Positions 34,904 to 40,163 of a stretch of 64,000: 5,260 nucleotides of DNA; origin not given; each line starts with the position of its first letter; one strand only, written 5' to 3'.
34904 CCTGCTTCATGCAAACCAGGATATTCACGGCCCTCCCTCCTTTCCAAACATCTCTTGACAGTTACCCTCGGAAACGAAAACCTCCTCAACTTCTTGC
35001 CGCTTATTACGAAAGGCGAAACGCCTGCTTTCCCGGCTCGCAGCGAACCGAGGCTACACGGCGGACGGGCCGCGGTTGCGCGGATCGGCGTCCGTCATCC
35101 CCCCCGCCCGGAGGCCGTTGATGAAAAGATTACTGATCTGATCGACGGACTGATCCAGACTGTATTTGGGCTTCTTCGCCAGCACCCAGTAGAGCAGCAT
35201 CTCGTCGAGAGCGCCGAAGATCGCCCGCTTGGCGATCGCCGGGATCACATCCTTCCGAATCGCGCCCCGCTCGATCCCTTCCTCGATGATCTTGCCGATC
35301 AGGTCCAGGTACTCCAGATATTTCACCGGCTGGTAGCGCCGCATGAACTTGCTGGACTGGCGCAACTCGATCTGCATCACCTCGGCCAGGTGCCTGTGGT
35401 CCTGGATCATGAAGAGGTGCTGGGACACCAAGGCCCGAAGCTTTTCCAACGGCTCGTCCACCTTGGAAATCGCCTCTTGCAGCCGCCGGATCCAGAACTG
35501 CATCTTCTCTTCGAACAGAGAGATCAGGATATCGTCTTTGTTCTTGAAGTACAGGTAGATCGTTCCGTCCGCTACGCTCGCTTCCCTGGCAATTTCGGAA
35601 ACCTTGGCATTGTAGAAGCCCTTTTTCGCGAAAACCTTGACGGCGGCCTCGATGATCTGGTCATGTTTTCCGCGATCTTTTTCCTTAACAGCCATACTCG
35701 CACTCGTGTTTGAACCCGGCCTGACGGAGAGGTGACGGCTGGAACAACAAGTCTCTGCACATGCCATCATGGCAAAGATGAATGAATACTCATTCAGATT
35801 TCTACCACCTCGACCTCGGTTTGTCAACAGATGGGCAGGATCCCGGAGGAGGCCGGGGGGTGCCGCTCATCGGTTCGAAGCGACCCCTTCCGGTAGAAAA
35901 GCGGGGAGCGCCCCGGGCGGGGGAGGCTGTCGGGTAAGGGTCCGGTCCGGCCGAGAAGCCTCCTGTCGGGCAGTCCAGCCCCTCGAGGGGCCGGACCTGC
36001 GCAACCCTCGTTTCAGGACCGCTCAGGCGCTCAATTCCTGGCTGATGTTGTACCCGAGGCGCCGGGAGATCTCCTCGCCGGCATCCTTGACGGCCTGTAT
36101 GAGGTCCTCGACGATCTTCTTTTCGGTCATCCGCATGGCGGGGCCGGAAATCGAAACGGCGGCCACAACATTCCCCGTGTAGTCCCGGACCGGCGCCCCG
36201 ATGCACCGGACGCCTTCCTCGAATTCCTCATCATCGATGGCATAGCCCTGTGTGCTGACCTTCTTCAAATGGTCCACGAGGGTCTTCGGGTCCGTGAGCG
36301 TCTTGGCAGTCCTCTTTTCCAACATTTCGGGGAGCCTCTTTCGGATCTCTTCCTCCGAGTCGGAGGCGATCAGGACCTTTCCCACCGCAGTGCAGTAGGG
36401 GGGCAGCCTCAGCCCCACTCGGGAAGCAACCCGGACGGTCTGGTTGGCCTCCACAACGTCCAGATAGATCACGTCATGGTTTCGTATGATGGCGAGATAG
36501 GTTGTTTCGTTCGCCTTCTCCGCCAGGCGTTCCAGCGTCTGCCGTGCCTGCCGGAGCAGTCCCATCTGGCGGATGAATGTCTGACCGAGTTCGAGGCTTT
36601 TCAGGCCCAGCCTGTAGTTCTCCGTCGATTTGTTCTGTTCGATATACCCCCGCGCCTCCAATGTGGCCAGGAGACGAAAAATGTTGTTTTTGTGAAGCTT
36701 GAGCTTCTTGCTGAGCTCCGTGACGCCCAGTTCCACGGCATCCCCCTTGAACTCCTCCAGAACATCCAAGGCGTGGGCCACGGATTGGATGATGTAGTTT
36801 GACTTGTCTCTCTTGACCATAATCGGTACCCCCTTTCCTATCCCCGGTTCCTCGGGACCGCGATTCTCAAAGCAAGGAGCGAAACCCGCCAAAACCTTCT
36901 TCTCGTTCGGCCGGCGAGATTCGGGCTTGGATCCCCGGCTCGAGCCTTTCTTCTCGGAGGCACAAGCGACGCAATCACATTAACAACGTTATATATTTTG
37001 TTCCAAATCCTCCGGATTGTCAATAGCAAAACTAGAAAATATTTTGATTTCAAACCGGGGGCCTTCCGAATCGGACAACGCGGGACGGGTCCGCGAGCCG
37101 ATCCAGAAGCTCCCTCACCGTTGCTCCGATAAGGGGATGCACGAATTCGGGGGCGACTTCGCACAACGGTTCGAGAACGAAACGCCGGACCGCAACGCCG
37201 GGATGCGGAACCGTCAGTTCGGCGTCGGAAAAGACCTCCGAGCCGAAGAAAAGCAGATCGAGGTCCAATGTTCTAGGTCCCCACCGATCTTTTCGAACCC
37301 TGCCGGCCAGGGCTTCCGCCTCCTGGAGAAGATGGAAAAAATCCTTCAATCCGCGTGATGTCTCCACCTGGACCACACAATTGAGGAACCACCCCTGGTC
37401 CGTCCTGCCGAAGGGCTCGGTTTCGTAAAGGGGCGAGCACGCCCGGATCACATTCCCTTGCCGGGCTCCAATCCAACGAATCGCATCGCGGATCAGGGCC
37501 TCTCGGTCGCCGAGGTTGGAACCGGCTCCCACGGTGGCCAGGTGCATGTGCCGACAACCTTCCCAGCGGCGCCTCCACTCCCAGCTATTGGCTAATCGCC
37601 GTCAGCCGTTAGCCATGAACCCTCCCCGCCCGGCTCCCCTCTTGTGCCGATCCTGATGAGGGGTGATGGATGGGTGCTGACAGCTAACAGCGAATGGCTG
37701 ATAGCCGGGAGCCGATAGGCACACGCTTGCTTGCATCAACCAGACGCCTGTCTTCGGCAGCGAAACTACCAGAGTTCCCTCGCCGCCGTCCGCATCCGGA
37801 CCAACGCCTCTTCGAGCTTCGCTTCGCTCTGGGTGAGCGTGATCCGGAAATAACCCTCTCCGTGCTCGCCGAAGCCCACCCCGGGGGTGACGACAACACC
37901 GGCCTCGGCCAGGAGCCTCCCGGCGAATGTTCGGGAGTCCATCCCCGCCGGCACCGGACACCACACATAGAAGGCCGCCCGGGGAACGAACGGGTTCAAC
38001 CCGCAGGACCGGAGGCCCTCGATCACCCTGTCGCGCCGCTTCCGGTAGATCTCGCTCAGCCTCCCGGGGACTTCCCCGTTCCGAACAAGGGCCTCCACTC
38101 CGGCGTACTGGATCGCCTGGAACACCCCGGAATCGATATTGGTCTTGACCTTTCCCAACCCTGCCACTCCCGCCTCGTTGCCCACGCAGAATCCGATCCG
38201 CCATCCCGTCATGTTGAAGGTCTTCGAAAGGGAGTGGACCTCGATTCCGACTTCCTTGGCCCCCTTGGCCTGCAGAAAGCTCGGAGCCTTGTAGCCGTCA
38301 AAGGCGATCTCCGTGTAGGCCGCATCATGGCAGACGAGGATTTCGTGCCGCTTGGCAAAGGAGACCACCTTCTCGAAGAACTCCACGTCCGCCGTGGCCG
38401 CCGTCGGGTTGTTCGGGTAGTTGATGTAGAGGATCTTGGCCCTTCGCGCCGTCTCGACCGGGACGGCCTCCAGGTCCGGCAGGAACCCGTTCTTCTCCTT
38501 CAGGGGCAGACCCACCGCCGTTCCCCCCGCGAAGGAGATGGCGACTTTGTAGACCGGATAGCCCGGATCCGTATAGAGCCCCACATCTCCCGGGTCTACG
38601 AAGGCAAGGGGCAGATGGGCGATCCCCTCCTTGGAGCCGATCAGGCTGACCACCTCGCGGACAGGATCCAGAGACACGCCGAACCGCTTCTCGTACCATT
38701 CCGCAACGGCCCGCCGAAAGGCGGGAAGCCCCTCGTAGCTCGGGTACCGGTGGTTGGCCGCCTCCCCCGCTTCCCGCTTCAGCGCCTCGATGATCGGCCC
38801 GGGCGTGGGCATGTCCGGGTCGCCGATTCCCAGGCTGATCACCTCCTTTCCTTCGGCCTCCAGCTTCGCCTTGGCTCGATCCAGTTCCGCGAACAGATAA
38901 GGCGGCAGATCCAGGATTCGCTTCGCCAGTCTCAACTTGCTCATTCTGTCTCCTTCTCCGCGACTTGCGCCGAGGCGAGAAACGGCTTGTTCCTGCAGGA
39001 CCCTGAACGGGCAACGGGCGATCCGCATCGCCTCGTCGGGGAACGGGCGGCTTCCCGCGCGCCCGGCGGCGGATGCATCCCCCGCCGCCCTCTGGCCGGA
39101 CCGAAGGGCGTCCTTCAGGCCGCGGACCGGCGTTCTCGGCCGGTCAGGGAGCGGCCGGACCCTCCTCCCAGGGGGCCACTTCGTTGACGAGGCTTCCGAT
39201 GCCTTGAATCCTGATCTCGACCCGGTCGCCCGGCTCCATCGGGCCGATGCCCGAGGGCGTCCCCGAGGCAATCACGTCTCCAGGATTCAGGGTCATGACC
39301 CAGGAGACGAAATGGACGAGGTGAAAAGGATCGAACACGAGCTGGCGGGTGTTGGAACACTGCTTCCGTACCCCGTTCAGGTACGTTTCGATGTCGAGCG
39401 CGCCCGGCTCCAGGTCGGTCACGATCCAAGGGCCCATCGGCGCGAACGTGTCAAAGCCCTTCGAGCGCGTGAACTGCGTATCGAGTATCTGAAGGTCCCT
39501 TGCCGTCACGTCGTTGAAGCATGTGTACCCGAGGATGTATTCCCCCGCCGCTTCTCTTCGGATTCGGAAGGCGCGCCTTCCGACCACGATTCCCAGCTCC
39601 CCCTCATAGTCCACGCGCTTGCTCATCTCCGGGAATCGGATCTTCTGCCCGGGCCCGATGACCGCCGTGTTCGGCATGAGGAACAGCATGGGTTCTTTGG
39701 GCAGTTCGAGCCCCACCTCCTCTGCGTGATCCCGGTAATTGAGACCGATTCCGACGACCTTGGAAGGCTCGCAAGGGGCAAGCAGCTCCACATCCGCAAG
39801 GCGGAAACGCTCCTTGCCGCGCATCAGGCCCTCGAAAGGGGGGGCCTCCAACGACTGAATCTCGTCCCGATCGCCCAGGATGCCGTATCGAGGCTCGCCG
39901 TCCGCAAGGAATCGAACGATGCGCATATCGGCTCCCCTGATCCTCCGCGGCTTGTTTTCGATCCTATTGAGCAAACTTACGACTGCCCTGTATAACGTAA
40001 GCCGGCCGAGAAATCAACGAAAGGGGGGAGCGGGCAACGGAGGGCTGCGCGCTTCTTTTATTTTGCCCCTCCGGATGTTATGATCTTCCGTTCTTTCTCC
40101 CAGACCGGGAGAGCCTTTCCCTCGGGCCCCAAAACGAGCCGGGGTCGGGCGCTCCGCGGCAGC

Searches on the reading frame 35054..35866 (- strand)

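Call 37: search_protein_families(library=ncbifam, proteins=[window:35054-35866:-], max_evalue=0.00001)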
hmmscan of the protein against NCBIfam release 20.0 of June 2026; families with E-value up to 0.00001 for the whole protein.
window:35054-35866:- (270 aa): 16 families
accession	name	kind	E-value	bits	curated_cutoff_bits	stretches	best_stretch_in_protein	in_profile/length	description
NF053878.1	FATransRegFadRBac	equivalog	1.2e-61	207.9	200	1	65-253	2-189/190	fatty acid metabolism transcriptional regulator FadR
NF041196.1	ScbR_bind_reg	equivalog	4e-18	66.3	150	1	69-251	9-188/191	ScbR family autoregulator-binding transcription factor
NF037937.1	septum_RefZ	equivalog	1.5e-15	57.6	180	1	69-207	2-142/195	forespore capture DNA-binding protein RefZ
NF051852.1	efflux_TF_MtrR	exception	4.1e-15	56.1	280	1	65-253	9-202/205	multidrug efflux system transcriptional repressor MtrR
TIGR03613.1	RutR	equivalog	6.7e-14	52.2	368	1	65-176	7-117/202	pyrimidine utilization regulatory protein R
NF007949.0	PRK10668.1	equivalog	1.7e-13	50.6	271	1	61-249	6-199/216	multidrug efflux transporter transcriptional repressor AcrR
TIGR03384.1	betaine_BetI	equivalog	1.9e-11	44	201.3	1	67-151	9-93/189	choline-binding transcriptional repressor BetI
NF050111.1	TransRegSACE7040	equivalog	5.3e-11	42.8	250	1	68-177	3-112/186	SACE_7040 family transcriptional regulator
NF001978.0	PRK00767.1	equivalog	8.3e-11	42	118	1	68-151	11-95/197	transcriptional regulator BetI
NF033703.1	transcr_KstR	equivalog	1.1e-10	41.4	280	1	64-165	5-106/185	cholesterol catabolism transcriptional regulator KstR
TIGR03968.1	mycofact_TetR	equivalog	1.4e-10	41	224.9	1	67-194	10-135/190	mycofactocin system transcriptional regulator MftR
NF007430.0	PRK09975.1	equivalog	3.6e-10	39.3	274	1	67-170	12-116/220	acrEF/envCD operon transcriptional regulator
NF053731.1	TransRegFasRMycb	equivalog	4.7e-10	39.6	330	1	67-160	12-106/199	HTH-type transcriptional activator FasR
NF051457.1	acryl_TF_AcuR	equivalog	5.6e-10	38.8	247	1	62-158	13-110/204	acrylate utilization transcriptional regulator AcuR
NF011584.0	PRK15008.1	equivalog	2.9e-08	33.8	230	1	66-174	18-125/212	HTH-type transcriptional regulator RutR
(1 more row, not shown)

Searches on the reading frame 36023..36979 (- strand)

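Call 37: search_protein_families(library=ncbifam, proteins=[window:36023-36979:-], max_evalue=0.00001)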
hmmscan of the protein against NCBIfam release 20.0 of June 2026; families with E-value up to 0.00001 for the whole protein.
window:36023-36979:- (318 aa): 8 families
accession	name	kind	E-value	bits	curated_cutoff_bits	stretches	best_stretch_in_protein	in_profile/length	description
NF045644.1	TransRegBhcR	equivalog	1.3e-61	208.2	350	1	49-309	7-266/267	HTH-type transcriptional regulator BhcR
NF011671.1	PRK15090.1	equivalog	1.7e-60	204.5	275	1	62-310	8-255/256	DNA-binding transcriptional regulator KdgR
TIGR02431.1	pcaR_pcaU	subfamily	2e-55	187.8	284.75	1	63-308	4-248/248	beta-ketoadipate pathway transcriptional regulators, PcaR/PcaU/PobR family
NF008601.2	PRK11569.1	equivalog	2.7e-38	131.7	380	1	60-307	22-271/276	glyoxylate bypass operon transcriptional repressor IclR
NF007548.0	PRK10163.1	equivalog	7.8e-34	117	406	1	73-310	30-267/271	HTH-type transcriptional repressor AllR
NF007342.0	PRK09834.1-4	equivalog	5e-14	51.9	251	1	63-308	10-256/263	DNA-binding transcriptional regulator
NF007341.0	PRK09834.1-3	equivalog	1.9e-12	46.9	269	1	70-302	13-256/274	DNA-binding transcriptional regulator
NF007339.0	PRK09834.1-1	equivalog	3e-12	46.4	299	1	65-291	21-249/271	DNA-binding transcriptional regulator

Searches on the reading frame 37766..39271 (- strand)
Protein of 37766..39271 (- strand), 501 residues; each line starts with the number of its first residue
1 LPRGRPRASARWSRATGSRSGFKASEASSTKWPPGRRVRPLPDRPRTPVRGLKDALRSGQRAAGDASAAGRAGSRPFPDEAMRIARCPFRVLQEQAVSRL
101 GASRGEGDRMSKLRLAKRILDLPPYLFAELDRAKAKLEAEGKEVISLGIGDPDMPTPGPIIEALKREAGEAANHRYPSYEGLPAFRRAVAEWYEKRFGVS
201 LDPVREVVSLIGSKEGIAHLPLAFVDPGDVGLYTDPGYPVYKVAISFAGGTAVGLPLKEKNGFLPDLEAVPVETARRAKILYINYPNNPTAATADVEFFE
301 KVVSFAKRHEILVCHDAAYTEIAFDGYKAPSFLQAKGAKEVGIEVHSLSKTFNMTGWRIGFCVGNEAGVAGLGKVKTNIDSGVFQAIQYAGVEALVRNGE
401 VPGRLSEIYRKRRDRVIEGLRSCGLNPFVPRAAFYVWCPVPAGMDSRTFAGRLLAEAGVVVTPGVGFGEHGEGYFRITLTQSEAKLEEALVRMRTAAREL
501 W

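Call 37: search_protein_families(library=ncbifam, proteins=[window:37766-39271:-], max_evalue=0.00001)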
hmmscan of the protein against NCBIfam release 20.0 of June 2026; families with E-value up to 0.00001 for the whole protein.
window:37766-39271:- (501 aa): 63 families (the best 25 are shown)
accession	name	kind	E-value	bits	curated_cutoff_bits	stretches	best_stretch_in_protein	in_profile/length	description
NF006756.0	PRK09276.1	subfamily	4.3e-181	602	507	1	114-495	3-384/387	LL-diaminopimelate aminotransferase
TIGR03540.1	DapC_direct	equivalog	5.6e-178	591.7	593.25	1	115-495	2-382/383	LL-diaminopimelate aminotransferase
NF004611.0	PRK05942.1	equivalog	4.9e-129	430.8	628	1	111-496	4-389/394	aspartate aminotransferase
NF005977.0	PRK08068.1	subfamily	3.3e-127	424.9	494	1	113-494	3-384/391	transaminase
NF005815.0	PRK07681.1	equivalog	3.9e-120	401.5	545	1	114-495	4-384/399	LL-diaminopimelate aminotransferase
NF006604.0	PRK09148.1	equivalog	6.3e-110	367.9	648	1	118-493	7-385/406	LL-diaminopimelate aminotransferase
NF005613.0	PRK07366.1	equivalog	6.5e-110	367.8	486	1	114-494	2-385/391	LL-diaminopimelate aminotransferase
NF006033.0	PRK08175.1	equivalog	6.7e-110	367.8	647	1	114-495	8-392/407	alanine transaminase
NF004937.0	PRK06290.1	equivalog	3.7e-101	338.8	585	1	125-449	25-350/410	LL-diaminopimelate aminotransferase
NF006387.0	PRK08636.1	equivalog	3.3e-98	329.4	675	1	117-494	8-395/403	LL-diaminopimelate aminotransferase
TIGR03537.1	DapC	equivalog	4.5e-80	269.2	453.6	1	146-492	4-346/350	succinyldiaminopimelate transaminase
NF041364.1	GntC_guanitoxin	equivalog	1.1e-79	268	415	1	145-494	1-354/356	guanitoxin biosynthesis PLP-dependent (S)-gamma-hydroxy-L-arginine cyclodehydratase GntC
NF006229.0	PRK08361.1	equivalog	2.3e-65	221.1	624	1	141-499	32-390/391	aspartate aminotransferase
NF041091.1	asp_aminotase_Arch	equivalog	1.2e-63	215.2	550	1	122-494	7-372/376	aspartate aminotransferase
NF005816.0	PRK07682.1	equivalog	2.5e-58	197.6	620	1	137-495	24-381/390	aminotransferase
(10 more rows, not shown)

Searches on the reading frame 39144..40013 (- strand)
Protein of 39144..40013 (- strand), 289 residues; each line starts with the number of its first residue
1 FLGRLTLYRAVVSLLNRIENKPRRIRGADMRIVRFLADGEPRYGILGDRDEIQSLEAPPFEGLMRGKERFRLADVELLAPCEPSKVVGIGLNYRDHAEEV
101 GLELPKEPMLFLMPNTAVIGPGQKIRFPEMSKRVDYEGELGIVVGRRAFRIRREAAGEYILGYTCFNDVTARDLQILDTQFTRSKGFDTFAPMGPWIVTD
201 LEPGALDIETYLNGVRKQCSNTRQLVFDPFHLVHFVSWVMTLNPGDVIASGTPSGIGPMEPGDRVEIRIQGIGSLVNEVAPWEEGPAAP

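Call 37: search_protein_families(library=ncbifam, proteins=[window:39144-40013:-], max_evalue=0.00001)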
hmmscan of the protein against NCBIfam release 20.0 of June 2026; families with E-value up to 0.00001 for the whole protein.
window:39144-40013:- (289 aa): 7 families
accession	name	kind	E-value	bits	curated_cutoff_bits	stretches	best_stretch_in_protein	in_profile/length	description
TIGR02303.1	HpaG-C-term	equivalog_domain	8.4e-55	185.9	276.4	1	67-279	26-242/245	4-hydroxyphenylacetate degradation bifunctional isomerase/decarboxylase, C-terminal subunit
NF053535.1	DhyDRhmHlse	equivalog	1.1e-48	166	500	1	84-283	71-282/284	2,4-didehydro-3-deoxy-L-rhamnonate hydrolase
NF011750.0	PRK15203.1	equivalog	3e-37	128.4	811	1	82-280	221-423/429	4-hydroxyphenylacetate degradation bifunctional isomerase/decarboxylase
NF009399.0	PRK12764.1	equivalog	8.7e-37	127.3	444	1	81-272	19-212/501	fumarylacetoacetate hydrolase family protein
TIGR02305.1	HpaG-N-term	equivalog_domain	1.5e-31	109.5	228.65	1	103-279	28-205/205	4-hydroxyphenylacetate degradation bifunctional isomerase/decarboxylase, N-terminal subunit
NF007967.0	PRK10691.1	equivalog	1.8e-30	105.9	201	1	84-271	17-211/219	fumarylacetoacetate hydrolase family protein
TIGR01266.1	fum_ac_acetase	equivalog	4.6e-07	29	375.3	0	130-199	193-266/420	fumarylacetoacetase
